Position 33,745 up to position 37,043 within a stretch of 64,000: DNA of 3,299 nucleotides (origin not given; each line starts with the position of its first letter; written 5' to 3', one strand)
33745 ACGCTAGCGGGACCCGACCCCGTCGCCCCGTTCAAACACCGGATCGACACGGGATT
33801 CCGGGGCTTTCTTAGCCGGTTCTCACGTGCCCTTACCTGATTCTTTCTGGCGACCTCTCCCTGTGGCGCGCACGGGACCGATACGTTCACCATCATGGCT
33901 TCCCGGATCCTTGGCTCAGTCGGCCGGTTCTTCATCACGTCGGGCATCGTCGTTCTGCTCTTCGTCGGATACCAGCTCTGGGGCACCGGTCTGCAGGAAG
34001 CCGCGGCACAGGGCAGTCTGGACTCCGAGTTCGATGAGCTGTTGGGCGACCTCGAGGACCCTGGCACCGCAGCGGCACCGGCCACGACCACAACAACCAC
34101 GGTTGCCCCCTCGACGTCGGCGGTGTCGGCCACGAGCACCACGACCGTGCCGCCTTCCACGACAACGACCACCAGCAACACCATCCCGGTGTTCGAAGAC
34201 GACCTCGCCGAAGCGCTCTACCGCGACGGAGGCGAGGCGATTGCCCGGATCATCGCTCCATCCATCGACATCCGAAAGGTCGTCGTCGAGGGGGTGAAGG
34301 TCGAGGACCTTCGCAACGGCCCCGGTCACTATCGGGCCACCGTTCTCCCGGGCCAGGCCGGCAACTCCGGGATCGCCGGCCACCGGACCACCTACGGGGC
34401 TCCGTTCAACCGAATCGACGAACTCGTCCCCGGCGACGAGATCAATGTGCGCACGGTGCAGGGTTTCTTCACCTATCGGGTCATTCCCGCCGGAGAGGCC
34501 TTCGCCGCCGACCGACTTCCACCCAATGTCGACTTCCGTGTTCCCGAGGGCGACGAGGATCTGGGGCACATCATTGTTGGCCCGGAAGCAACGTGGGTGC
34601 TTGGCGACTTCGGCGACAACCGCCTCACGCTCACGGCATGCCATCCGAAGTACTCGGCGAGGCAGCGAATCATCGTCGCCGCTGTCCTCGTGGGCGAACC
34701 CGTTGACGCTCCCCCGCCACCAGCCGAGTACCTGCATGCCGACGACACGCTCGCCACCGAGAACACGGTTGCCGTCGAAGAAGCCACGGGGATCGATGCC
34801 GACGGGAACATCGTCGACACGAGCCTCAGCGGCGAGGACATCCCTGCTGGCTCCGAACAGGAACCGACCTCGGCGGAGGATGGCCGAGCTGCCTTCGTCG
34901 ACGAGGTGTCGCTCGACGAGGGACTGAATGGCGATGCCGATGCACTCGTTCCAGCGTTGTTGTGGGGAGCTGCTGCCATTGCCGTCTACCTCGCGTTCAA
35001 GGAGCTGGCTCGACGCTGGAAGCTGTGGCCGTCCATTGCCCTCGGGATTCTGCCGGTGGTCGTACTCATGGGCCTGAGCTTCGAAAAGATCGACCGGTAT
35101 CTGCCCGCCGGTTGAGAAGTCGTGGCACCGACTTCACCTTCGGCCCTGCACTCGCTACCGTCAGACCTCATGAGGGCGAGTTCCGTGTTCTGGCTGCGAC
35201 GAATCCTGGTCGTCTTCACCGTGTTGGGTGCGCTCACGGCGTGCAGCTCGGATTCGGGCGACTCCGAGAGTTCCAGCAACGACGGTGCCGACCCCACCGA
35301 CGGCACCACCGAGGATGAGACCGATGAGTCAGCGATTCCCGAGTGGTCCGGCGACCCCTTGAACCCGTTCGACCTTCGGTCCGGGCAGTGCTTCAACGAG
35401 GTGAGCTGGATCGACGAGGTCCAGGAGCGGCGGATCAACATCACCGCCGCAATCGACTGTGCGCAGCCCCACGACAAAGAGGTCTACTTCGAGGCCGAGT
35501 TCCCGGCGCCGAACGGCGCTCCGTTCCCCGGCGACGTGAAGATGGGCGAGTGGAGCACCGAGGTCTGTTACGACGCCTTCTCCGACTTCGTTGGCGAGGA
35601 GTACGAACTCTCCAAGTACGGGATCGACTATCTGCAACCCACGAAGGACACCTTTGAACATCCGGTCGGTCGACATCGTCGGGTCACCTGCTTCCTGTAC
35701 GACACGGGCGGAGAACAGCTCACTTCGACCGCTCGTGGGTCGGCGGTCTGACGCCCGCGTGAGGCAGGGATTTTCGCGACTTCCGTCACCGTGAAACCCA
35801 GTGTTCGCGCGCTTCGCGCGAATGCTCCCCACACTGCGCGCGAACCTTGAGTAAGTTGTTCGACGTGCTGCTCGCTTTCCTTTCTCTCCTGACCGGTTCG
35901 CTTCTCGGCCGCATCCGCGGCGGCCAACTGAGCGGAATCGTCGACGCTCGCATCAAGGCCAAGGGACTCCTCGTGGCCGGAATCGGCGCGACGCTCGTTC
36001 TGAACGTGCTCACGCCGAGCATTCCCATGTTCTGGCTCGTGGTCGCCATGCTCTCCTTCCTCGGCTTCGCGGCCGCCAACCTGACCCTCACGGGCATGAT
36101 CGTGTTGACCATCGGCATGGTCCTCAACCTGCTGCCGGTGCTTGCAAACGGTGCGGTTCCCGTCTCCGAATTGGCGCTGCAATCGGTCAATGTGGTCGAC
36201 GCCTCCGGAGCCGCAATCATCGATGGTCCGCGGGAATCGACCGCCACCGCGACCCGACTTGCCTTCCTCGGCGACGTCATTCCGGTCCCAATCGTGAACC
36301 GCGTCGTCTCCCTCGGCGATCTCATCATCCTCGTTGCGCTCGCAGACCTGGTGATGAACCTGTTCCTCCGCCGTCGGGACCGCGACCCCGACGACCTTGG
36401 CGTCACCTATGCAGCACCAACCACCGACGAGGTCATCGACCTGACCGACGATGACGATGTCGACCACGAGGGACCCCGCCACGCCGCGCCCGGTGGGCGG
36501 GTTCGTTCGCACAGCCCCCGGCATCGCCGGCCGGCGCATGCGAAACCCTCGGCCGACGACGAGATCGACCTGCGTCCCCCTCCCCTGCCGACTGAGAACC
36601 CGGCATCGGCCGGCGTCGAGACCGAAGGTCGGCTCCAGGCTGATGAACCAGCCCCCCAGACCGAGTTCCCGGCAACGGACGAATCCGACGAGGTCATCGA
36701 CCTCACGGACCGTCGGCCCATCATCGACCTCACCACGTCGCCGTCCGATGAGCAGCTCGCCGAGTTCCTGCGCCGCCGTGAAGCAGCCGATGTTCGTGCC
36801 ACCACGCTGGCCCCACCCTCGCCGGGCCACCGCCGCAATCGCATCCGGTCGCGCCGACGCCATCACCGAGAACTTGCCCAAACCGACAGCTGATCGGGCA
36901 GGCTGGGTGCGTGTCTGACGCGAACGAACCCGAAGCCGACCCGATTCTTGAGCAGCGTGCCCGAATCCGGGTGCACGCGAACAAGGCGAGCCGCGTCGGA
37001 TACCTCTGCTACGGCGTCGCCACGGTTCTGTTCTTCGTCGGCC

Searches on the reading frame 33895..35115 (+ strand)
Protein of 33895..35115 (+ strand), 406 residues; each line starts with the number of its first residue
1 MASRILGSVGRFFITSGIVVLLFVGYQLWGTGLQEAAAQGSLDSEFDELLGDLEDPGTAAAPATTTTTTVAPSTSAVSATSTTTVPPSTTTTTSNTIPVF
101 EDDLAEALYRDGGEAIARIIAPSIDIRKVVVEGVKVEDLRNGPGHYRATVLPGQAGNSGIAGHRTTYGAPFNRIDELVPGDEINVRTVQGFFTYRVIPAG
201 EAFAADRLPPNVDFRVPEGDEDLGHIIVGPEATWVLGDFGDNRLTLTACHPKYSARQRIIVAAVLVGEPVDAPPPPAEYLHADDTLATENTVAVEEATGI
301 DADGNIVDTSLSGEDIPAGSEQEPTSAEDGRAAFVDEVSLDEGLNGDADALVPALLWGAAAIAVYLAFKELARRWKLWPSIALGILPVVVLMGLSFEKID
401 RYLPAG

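Call 74: search_protein_families(library=pfam, proteins=[window:33895-35115:+], max_evalue=0.001)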
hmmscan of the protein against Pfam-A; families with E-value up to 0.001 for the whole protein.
window:33895-35115:+ (406 aa): 1 family
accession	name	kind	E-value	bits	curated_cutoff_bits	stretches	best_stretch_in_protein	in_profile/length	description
PF04203.18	Sortase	-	2.2e-25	89.2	26.6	1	121-266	3-125/125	Sortase domain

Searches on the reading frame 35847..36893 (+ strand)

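Call 74: search_protein_families(library=pfam, proteins=[window:35847-36893:+], max_evalue=0.001)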
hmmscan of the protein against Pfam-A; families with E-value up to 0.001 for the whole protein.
window:35847-36893:+ (348 aa): 1 family
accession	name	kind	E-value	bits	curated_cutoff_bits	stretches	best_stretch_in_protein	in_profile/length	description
PF17248.7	DUF5317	-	7.4e-16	58.9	25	1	53-165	21-146/151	Family of unknown function (DUF5317)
